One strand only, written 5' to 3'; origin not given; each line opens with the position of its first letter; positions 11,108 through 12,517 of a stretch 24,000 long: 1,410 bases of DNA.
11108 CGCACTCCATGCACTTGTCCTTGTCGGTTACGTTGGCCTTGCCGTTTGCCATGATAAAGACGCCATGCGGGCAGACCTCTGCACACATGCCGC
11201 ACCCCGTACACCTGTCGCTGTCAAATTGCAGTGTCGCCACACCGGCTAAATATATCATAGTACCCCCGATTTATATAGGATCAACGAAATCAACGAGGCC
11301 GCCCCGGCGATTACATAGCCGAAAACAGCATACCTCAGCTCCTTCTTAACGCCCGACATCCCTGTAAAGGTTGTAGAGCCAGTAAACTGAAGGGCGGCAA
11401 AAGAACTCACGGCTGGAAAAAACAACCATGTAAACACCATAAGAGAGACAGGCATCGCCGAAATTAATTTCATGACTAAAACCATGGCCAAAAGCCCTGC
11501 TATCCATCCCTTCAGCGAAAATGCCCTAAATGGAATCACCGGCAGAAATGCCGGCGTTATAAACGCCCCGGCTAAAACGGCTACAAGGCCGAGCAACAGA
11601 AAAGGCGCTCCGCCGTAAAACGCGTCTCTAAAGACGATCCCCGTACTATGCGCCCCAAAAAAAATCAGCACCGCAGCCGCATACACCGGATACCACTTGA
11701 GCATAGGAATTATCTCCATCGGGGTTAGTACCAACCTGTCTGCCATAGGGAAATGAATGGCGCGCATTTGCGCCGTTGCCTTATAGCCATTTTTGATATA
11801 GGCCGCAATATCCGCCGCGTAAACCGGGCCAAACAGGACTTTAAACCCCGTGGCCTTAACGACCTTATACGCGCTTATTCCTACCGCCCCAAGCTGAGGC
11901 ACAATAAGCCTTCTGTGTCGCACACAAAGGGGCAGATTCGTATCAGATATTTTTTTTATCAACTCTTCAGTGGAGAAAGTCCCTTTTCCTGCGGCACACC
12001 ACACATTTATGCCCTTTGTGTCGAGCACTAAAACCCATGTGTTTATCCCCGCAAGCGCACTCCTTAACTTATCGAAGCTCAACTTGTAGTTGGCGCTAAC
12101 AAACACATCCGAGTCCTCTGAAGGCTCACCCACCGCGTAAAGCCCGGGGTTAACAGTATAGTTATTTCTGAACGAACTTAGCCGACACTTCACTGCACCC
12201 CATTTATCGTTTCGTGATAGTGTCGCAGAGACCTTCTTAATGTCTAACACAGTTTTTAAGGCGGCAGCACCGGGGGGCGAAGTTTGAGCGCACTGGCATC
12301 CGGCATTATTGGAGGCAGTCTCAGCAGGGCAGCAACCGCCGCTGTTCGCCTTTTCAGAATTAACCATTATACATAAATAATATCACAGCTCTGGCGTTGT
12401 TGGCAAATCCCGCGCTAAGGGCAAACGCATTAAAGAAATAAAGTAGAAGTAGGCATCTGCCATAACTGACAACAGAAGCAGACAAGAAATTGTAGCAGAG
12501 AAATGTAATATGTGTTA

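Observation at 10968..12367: hgcA-hgcB mercury methylation gene pair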

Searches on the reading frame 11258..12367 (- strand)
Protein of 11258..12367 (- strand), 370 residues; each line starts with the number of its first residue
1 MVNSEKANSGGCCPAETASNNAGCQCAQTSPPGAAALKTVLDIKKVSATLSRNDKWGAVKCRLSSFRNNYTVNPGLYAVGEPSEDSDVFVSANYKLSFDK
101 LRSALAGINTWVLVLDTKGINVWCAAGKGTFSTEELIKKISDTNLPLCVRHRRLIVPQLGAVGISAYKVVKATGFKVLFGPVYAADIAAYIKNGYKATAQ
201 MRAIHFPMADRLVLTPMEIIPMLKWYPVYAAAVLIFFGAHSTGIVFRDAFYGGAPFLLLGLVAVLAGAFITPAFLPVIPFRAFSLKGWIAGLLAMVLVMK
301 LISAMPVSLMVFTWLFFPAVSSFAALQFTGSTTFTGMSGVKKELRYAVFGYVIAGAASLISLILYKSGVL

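Call 3: search_protein_families(library=ncbifam, proteins=[window:11258-12367:-], max_evalue=0.01)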
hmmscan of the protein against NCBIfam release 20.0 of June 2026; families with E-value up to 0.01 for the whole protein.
window:11258-12367:- (370 aa): 3 families
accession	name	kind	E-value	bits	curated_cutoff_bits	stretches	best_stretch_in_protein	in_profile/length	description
NF040863.1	HgcA_corrinoid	equivalog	1.7e-113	379.1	275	1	43-363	1-320/325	mercury methylation corrinoid protein HgcA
NF043039.1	HgcAB_like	equivalog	5.7e-56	190.6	285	1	69-337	13-281/350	HgcAB-like fusion protein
NF003195.0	PRK04165.1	equivalog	1.4e-18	67.1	306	1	70-194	322-446/450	acetyl-CoA decarbonylase/synthase complex subunit gamma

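Call 4: search_protein_families(library=pfam, proteins=[window:11258-12367:-], max_evalue=0.01)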
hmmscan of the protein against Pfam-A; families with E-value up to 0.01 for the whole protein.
window:11258-12367:- (370 aa): 1 family
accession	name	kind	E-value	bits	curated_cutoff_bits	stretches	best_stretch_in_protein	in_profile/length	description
PF03599.22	CdhD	-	1.8e-12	47.1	24.8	1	70-186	266-382/387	CO dehydrogenase/acetyl-CoA synthase delta subunit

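Call 6: search_solved_structures(query=window:11258-12367:-, max_evalue=0.01, show_alignments=2)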
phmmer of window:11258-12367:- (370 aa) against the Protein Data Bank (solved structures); distinct sequences matched with E-value up to 0.01: 3.
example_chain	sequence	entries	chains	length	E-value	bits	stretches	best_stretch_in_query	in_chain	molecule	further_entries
2h9a_A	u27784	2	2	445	1.8e-11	46.8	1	70-194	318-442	Carbon monoxide dehydrogenase corrinoid/iron-sulfur protein, gamma subunit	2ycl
4c1n_A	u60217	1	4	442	2.8e-11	46.2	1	70-193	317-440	CARBON MONOXIDE DEHYDROGENASE CORRINOID/IRON-SULFUR PROTEIN, GAMMA SUBUNIT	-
4djd_C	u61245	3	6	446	1.5e-09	40.5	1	74-192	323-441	Corrinoid/iron-sulfur protein large subunit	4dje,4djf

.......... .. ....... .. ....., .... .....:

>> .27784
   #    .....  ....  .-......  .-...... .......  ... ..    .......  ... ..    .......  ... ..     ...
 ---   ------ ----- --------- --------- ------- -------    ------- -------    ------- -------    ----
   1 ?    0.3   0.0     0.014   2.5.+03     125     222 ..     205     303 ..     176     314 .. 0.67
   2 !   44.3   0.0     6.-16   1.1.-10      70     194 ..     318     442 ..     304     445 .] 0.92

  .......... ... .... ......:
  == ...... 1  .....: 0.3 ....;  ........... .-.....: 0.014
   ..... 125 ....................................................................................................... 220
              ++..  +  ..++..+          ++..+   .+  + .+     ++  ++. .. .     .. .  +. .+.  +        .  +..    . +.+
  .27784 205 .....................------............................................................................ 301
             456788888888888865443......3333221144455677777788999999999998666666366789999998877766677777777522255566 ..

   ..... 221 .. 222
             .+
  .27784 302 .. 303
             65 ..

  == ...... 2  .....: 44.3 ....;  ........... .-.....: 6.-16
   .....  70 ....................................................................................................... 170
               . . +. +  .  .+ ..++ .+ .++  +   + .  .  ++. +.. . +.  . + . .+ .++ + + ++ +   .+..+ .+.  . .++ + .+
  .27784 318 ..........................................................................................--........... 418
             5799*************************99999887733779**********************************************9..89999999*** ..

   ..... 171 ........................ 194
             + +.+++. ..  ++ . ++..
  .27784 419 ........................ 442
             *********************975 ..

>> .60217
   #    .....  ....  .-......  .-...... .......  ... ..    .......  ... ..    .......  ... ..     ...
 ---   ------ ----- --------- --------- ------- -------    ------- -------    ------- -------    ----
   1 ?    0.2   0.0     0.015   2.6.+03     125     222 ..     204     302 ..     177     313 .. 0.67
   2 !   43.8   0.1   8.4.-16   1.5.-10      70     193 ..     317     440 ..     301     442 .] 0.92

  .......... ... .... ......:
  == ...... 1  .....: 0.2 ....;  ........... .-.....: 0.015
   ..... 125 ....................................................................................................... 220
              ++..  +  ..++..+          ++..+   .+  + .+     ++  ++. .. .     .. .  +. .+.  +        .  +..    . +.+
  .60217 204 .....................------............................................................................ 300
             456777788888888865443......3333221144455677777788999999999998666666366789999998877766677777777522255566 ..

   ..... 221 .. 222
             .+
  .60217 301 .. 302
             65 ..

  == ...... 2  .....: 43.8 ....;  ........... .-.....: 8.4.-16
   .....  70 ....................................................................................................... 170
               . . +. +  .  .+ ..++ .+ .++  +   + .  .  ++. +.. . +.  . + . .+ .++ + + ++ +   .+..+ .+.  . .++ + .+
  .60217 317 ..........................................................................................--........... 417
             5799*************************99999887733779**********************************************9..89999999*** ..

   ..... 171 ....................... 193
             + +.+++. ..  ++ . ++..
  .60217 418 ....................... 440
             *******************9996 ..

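Call 8: find_homologous_proteins(query=window:11258-12367:-, max_evalue=1e-10)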
Query window:11258-12367:- (370 aa): 7981 proteins with E <= 1e-10 among 8000 candidates; the best 120 are listed.
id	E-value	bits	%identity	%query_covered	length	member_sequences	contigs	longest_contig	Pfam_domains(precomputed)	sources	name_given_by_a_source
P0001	2.4e-241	818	100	100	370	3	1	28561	PF03599.23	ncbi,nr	ncbi:MAG: acetyl-CoA synthase subunit gamma [Nitrospirae bacterium]|nr:acetyl-CoA synthase subunit g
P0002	1.3e-193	661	78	100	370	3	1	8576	PF03599.23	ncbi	ncbi:MAG: mercury methylation corrinoid protein HgcA [Nitrospirota bacterium]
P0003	3.9e-181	620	76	100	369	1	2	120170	PF03599.23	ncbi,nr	ncbi:MAG: acetyl-CoA synthase subunit gamma [Nitrospirae bacterium]|nr:acetyl-CoA synthase subunit g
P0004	5.2e-133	462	57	99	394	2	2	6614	PF03599.23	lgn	-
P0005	6.4e-133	461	59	99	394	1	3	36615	PF03599.23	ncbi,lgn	-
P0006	5.4e-132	458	57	98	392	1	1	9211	PF03599.23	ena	-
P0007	1.5e-130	453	63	88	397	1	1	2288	PF03599.23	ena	-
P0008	1.5e-130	453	63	88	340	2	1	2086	PF03599.23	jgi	jgi:hypothetical protein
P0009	2.9e-130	452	81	69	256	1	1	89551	-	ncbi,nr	ncbi:MAG: hypothetical protein L7F77_01300, partial [Candidatus Magnetominusculus sp. LBB02]|nr:hypo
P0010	2.9e-130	452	64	88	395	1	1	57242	PF03599.23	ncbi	-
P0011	4.5e-130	452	59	95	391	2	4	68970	PF03599.23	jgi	jgi:hypothetical protein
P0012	2.5e-129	449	58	98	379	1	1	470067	PF03599.23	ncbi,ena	-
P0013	3.2e-129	449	62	88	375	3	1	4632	PF03599.23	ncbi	-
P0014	3.8e-129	449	58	96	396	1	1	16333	PF03599.23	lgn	-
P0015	4.3e-129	449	57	99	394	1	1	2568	PF03599.23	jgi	jgi:hypothetical protein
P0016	6.0e-129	448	64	88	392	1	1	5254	PF03599.23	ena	-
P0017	6.7e-129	448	63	88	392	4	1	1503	PF03599.23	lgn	-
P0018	1.2e-128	447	56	95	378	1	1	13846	PF03599.23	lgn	-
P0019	1.8e-128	447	57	98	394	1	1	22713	PF03599.23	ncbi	-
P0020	3.7e-128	446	56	98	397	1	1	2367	PF03599.23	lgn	-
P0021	5.2e-128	445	63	88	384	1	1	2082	PF03599.23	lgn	-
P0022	6.6e-128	445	56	99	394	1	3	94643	PF03599.23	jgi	jgi:hypothetical protein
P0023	4.2e-127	442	56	98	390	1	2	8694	PF03599.23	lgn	-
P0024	4.5e-127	442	58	96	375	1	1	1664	PF03599.23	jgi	jgi:hypothetical protein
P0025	6.5e-127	441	57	96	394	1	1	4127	PF03599.23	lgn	-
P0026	8.8e-127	441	57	97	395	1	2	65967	PF03599.23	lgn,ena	-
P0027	9.2e-127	441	57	98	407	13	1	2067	PF03599.23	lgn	-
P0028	1.0e-126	441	56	98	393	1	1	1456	PF03599.23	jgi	-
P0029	2.4e-126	440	62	88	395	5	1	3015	PF03599.23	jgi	jgi:hypothetical protein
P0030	2.6e-126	439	64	88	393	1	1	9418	PF03599.23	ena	-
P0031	2.9e-126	439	58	94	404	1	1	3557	PF03599.23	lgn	-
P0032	2.9e-126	439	57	98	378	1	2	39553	PF03599.23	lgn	-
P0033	3.0e-126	439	57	98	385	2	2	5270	PF03599.23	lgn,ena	-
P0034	3.1e-126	439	58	99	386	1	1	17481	PF03599.23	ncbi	-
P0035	3.7e-126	439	56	99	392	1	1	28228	PF03599.23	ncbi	-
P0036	5.1e-126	438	56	96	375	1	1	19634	PF03599.23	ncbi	-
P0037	5.3e-126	438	55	99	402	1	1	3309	PF03599.23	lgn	-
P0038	8.0e-126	438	62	87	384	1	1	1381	PF03599.23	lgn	-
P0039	8.3e-126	438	56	98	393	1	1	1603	PF03599.23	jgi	jgi:hypothetical protein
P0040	1.1e-125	437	55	98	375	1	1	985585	PF03599.23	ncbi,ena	-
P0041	1.1e-125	437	56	98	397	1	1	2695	PF03599.23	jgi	jgi:hypothetical protein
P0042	1.2e-125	437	62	88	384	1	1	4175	PF03599.23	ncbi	-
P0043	1.2e-125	437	56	98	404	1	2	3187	PF03599.23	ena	-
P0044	1.2e-125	437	56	98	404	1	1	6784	PF03599.23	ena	-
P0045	1.3e-125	437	54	99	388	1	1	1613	PF03599.23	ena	-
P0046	1.6e-125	437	56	96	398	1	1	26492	PF03599.23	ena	-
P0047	1.8e-125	437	60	88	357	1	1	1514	PF03599.23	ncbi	-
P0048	2.3e-125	436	61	88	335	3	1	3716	PF03599.23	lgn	-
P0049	2.3e-125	436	56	98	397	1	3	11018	PF03599.23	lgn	-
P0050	3.3e-125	436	56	98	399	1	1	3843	PF03599.23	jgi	jgi:hypothetical protein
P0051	3.4e-125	436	55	99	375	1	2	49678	PF03599.23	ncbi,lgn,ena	-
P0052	3.5e-125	436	60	88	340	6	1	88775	PF03599.23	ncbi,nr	ncbi:MAG: acetyl-CoA synthase subunit gamma [Nitrospirae bacterium]|nr:acetyl-CoA synthase subunit g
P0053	3.5e-125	436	58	95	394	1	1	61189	PF03599.23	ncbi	-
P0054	3.9e-125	436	56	98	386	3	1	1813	PF03599.23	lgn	-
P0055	3.9e-125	436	54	98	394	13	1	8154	PF03599.23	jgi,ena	-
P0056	4.0e-125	436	56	98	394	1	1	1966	PF03599.23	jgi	jgi:hypothetical protein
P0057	4.0e-125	436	56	99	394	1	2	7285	PF03599.23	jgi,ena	-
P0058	4.8e-125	435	62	88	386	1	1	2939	PF03599.23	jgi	jgi:CO dehydrogenase/acetyl-CoA synthase delta subunit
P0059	5.2e-125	435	56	96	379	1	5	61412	PF03599.23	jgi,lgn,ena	jgi:hypothetical protein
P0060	5.5e-125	435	55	99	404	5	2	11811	PF03599.23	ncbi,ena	-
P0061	5.9e-125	435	59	88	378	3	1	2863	PF03599.23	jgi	-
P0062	6.3e-125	435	58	96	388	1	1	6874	PF03599.23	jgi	jgi:hypothetical protein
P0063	6.7e-125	435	56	99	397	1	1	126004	PF03599.23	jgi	jgi:hypothetical protein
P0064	6.8e-125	435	55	98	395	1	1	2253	PF03599.23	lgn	-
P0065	7.7e-125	435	55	98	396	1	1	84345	PF03599.23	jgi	jgi:hypothetical protein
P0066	8.1e-125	435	59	88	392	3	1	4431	PF03599.23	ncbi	-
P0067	1.0e-124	434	58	98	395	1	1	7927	PF03599.23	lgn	-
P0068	1.1e-124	434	55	97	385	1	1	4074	PF03599.23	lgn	-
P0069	1.6e-124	434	54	98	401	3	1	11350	PF03599.23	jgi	jgi:hypothetical protein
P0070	1.7e-124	433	57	99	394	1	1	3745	PF03599.23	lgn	-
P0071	1.8e-124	433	60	88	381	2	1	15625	PF03599.23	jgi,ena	-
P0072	2.2e-124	433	54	99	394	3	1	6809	PF03599.23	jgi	-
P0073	2.2e-124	433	55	95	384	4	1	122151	PF03599.23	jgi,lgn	-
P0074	2.4e-124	433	56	98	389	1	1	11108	PF03599.23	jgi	jgi:hypothetical protein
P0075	2.4e-124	433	56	96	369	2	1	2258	PF03599.23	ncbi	-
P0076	2.6e-124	433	61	88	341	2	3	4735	PF03599.23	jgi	jgi:hypothetical protein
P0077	2.9e-124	433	57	95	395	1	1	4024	PF03599.23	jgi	-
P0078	3.1e-124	433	56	96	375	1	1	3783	PF03599.23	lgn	-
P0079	3.1e-124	433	61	88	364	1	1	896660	PF03599.23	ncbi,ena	-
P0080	4.5e-124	432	57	99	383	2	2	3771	PF03599.23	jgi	jgi:hypothetical protein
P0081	4.5e-124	432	56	96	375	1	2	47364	PF03599.23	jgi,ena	-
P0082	4.5e-124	432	57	98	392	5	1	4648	PF03599.23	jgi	jgi:hypothetical protein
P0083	4.6e-124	432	59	88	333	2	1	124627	PF03599.23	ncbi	ncbi:MAG: mercury methylation corrinoid protein HgcA [Nitrospirota bacterium]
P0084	4.7e-124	432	57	98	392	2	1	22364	PF03599.23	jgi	jgi:hypothetical protein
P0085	5.4e-124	432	56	96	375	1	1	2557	PF03599.23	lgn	-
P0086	5.5e-124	432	56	96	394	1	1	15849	PF03599.23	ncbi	-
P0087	6.0e-124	432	56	98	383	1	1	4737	PF03599.23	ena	-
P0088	6.2e-124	432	58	98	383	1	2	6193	PF03599.23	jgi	jgi:hypothetical protein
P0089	6.3e-124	432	61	88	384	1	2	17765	PF03599.23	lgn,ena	-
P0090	9.1e-124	431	56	98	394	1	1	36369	PF03599.23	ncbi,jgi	jgi:hypothetical protein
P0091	1.1e-123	431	59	88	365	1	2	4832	PF03599.23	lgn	-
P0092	1.3e-123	431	59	98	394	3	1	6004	PF03599.23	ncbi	-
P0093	1.4e-123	431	57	94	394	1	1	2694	PF03599.23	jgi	-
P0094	1.5e-123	430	57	91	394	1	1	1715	PF03599.23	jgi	jgi:hypothetical protein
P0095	1.6e-123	430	55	97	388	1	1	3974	PF03599.23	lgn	-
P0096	1.8e-123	430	57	93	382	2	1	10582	PF03599.23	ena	-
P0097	1.9e-123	430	57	96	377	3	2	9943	PF03599.23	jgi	-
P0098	1.9e-123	430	55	96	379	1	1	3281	PF03599.23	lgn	-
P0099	2.0e-123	430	57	92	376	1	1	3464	PF03599.23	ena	-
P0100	2.0e-123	430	62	88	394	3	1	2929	PF03599.23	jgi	jgi:CO dehydrogenase/acetyl-CoA synthase delta subunit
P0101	2.1e-123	430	54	98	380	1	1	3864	PF03599.23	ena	-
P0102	2.2e-123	430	59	88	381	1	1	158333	PF03599.23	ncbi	-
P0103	2.3e-123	430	56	98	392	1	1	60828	PF03599.23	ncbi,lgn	-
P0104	2.4e-123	430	56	96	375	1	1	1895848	PF03599.23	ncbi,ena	-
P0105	2.4e-123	430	55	96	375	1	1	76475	PF03599.23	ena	-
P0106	3.0e-123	429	61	87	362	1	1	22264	PF03599.23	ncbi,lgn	-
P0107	3.1e-123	429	60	88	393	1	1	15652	PF03599.23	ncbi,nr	ncbi:MAG: Acetyl-CoA synthase subunit gamma [Deltaproteobacteria bacterium]|nr:Acetyl-CoA synthase s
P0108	3.4e-123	429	61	88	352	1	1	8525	PF03599.23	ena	-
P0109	3.7e-123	429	56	97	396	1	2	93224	PF03599.23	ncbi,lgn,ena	-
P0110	3.7e-123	429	56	96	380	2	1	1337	PF03599.23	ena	-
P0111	4.3e-123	429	57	98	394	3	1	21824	PF03599.23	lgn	-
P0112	5.2e-123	429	58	92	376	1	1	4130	PF03599.23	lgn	-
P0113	5.4e-123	429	56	98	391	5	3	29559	PF03599.23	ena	-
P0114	5.5e-123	429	62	88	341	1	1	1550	PF03599.23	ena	-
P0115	6.0e-123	428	55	98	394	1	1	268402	PF03599.23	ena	-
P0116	6.0e-123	428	54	98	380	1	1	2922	PF03599.23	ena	-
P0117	6.9e-123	428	58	88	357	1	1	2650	PF03599.23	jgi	jgi:hypothetical protein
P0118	7.1e-123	428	55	98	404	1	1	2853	PF03599.23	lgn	-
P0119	7.4e-123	428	58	91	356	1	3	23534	PF03599.23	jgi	-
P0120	8.1e-123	428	57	98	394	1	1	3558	PF03599.23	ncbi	-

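Call 12: find_encoding_contigs(protein=P0001, flank=10000, max_places=3)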
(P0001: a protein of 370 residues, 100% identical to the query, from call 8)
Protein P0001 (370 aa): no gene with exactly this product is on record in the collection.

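Call 13: find_encoding_contigs(protein=P0003, flank=8000, max_places=3)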
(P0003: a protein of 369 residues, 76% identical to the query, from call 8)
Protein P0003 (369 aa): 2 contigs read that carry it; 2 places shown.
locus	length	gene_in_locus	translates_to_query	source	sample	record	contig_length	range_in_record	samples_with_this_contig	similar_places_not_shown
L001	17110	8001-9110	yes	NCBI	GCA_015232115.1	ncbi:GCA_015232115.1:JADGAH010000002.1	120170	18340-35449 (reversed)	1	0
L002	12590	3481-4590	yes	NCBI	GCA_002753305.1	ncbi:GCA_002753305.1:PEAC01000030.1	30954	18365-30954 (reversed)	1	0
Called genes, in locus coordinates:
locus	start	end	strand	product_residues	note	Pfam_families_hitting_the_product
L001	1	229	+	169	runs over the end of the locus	-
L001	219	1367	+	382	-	PF01075:Glyco_transf_9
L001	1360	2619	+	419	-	PF04015:DUF362, PF12838:Fer4_7 (faint), PF13183:Fer4_8 (faint), PF00037:Fer4 (weak), PF13237:Fer4_10 (weak), PF14697:Fer4_21 (weak), PF13187:Fer4_9 (weak), PF00037:Fer4 (weak), +3 more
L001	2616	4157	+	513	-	PF02310:B12-binding, PF04055:Radical_SAM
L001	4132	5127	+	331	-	PF00535:Glycos_transf_2, PF10111:Glyco_tranf_2_2, PF13641:Glyco_tranf_2_3, PF13506:Glyco_transf_21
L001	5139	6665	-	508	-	-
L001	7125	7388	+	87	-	-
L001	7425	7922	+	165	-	PF07238:PilZ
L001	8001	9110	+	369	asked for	PF03599:CdhD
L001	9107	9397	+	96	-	PF12838:Fer4_7 (weak), PF13183:Fer4_8 (faint), PF13534:Fer4_17 (faint), PF13237:Fer4_10, PF00037:Fer4, PF12797:Fer4_2 (weak), PF12837:Fer4_6 (weak), PF13187:Fer4_9, +1 more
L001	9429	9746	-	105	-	PF07883:Cupin_2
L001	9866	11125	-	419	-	PF00072:Response_reg, PF02518:HATPase_c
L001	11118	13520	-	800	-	PF02203:TarH, PF12729:4HB_MCP_1, PF00989:PAS, PF08448:PAS_4, PF13426:PAS_9, PF08447:PAS_3, PF07536:HWE_HK, PF07568:HisKA_2, +3 more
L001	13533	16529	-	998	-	PF02743:dCache_1, PF00672:HAMP, PF13426:PAS_9, PF08448:PAS_4, PF08447:PAS_3, PF13188:PAS_8, PF13426:PAS_9, PF01966:HD, +6 more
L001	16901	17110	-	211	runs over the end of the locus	PF00590:TP_methylase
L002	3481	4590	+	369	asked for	PF03599:CdhD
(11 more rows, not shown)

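Call 14: find_encoding_contigs(protein=P0002, flank=8000, max_places=3)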
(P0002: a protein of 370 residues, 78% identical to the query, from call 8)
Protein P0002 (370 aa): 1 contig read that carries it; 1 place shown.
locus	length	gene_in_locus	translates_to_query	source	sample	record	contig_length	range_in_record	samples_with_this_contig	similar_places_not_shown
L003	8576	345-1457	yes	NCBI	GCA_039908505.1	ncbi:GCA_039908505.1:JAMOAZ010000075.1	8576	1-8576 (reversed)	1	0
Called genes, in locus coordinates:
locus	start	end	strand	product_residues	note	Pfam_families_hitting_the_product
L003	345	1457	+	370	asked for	PF03599:CdhD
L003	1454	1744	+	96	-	PF12838:Fer4_7 (weak), PF13183:Fer4_8 (faint), PF13534:Fer4_17 (faint), PF12837:Fer4_6, PF13237:Fer4_10, PF00037:Fer4, PF12797:Fer4_2 (weak), PF13187:Fer4_9, +4 more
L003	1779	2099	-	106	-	PF07883:Cupin_2 (weak)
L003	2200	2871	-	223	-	PF01895:PhoU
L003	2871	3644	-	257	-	PF02463:SMC_N (faint), PF00005:ABC_tran, PF13401:AAA_22 (weak), PF13304:AAA_21 (weak)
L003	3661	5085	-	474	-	PF00989:PAS (faint), PF13188:PAS_8 (weak), PF13426:PAS_9 (faint), PF00512:HisKA, PF02518:HATPase_c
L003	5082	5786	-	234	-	PF00072:Response_reg, PF00486:Trans_reg_C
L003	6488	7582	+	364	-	PF04909:Amidohydro_2 (weak)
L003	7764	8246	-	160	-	-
